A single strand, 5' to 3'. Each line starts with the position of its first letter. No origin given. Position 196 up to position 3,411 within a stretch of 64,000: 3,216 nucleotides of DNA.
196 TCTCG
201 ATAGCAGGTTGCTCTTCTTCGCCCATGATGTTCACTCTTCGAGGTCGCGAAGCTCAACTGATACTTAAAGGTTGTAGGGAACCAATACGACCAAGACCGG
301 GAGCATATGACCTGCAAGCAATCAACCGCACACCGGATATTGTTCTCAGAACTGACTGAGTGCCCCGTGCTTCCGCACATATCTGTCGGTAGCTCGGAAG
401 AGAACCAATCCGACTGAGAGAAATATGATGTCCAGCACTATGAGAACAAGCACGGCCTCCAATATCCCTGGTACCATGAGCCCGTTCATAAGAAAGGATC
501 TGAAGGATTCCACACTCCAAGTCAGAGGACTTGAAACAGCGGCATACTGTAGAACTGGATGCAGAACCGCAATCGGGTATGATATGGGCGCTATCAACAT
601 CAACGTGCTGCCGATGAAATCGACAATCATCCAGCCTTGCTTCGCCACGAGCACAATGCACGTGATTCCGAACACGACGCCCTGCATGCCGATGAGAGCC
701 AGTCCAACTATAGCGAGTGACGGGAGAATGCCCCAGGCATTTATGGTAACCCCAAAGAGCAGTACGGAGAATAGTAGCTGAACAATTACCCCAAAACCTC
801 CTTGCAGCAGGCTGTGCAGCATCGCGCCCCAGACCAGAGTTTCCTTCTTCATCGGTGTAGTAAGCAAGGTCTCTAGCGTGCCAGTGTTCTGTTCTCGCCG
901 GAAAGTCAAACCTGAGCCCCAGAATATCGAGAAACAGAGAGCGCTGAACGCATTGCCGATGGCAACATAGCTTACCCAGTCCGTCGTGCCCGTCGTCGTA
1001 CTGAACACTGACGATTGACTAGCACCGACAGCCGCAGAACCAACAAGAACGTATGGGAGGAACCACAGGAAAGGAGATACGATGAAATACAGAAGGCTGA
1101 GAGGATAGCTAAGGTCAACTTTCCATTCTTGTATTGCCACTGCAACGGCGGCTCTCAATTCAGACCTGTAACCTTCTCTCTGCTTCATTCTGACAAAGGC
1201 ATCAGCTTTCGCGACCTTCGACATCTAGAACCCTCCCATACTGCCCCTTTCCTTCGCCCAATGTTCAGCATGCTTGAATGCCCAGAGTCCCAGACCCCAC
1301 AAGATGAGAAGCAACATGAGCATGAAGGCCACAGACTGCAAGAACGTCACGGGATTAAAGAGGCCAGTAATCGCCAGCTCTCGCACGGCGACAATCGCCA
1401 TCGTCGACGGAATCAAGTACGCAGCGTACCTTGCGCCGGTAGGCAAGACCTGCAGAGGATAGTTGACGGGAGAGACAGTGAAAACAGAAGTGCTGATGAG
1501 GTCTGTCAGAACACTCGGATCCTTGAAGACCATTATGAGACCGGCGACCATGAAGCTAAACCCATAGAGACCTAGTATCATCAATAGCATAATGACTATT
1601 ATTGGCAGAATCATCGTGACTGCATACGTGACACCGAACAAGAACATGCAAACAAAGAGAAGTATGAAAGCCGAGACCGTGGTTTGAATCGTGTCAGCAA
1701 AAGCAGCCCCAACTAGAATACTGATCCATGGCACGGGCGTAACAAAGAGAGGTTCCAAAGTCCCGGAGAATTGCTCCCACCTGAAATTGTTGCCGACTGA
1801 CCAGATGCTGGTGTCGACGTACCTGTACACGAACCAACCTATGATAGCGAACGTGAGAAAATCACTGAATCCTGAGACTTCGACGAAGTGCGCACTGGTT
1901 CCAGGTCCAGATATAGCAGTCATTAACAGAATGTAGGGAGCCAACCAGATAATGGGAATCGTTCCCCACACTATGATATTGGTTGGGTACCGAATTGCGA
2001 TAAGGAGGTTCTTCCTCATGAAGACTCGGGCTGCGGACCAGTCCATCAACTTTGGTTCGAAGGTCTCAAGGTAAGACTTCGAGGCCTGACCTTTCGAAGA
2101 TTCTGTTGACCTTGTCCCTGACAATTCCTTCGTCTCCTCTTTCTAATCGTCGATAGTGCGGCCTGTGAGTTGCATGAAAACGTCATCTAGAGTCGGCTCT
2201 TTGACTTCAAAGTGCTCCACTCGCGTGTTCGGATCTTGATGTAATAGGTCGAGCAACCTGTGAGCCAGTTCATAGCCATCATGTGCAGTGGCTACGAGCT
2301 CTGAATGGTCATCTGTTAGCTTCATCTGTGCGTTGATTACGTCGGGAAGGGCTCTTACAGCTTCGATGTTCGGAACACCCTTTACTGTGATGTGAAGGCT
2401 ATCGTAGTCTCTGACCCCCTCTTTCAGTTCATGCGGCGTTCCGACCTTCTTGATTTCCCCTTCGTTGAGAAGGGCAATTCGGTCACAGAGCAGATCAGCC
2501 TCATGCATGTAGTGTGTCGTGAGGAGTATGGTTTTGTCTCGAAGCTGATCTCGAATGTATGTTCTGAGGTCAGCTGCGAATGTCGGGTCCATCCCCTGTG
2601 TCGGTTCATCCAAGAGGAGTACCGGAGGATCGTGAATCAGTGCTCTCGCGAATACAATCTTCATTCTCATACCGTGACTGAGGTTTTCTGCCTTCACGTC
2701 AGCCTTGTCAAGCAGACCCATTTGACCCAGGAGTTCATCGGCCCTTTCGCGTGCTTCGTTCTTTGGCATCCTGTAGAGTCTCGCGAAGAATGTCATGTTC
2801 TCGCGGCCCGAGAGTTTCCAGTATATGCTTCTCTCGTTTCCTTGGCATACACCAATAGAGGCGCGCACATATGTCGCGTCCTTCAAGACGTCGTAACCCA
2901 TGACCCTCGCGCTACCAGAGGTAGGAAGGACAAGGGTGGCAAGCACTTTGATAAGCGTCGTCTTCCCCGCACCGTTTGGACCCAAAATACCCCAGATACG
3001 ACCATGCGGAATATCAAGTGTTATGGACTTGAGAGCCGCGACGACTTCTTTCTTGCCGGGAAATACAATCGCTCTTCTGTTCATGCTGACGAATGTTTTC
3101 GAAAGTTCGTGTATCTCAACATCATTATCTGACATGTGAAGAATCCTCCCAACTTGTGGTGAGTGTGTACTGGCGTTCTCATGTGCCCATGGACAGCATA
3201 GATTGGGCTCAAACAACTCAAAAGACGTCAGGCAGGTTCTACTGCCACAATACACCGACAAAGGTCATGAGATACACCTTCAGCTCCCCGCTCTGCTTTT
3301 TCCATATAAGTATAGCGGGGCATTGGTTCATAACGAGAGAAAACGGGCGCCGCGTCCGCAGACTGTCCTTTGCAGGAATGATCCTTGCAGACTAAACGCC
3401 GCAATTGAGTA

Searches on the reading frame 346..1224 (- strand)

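Call 26: search_protein_families(library=pfam, proteins=[window:346-1224:-], max_evalue=0.001)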
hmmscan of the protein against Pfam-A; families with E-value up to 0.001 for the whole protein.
window:346-1224:- (292 aa): 4 families
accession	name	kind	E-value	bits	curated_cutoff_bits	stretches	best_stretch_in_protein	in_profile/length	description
PF01061.29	ABC2_membrane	-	4.4e-09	36.6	26.9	1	47-244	24-209/211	ABC-2 type transporter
PF12730.13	ABC2_membrane_4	-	4.1e-05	24.1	27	1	53-198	15-166/179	ABC-2 family transporter protein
PF03379.19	CcmB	-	0.00057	19.8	24.9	1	84-185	44-148/215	CcmB protein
PF12679.13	ABC2_membrane_2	-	0.00086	19.1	27.2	0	93-187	75-165/283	ABC-2 family transporter protein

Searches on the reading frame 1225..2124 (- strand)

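Call 26: search_protein_families(library=pfam, proteins=[window:1225-2124:-], max_evalue=0.001)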
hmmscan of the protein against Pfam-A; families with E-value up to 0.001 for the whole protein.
window:1225-2124:- (299 aa): 1 family
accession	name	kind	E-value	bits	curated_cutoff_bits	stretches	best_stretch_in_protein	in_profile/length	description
PF01061.29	ABC2_membrane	-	7.9e-09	35.8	26.9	1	36-249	7-208/211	ABC-2 type transporter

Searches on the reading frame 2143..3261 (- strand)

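Call 26: search_protein_families(library=pfam, proteins=[window:2143-3261:-], max_evalue=0.001)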
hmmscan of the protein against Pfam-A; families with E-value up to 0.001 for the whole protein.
window:2143-3261:- (372 aa): 4 families
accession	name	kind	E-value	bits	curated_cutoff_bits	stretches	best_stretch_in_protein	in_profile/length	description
PF00005.33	ABC_tran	-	8e-30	104.7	25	1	77-222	1-137/137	ABC transporter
PF13304.12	AAA_21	-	5.5e-11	43.5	27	1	185-250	229-298/304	AAA domain, putative AbiEii toxin, Type IV TA system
PF13732.12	DrrA1-3_C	-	1.2e-08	35.9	27.4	1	274-365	1-80/81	ATP-binding protein DrrA1-3-like, C-terminal domain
PF02463.25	SMC_N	-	0.00079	19.3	40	0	87-250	24-197/220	RecF/RecN/SMC N terminal domain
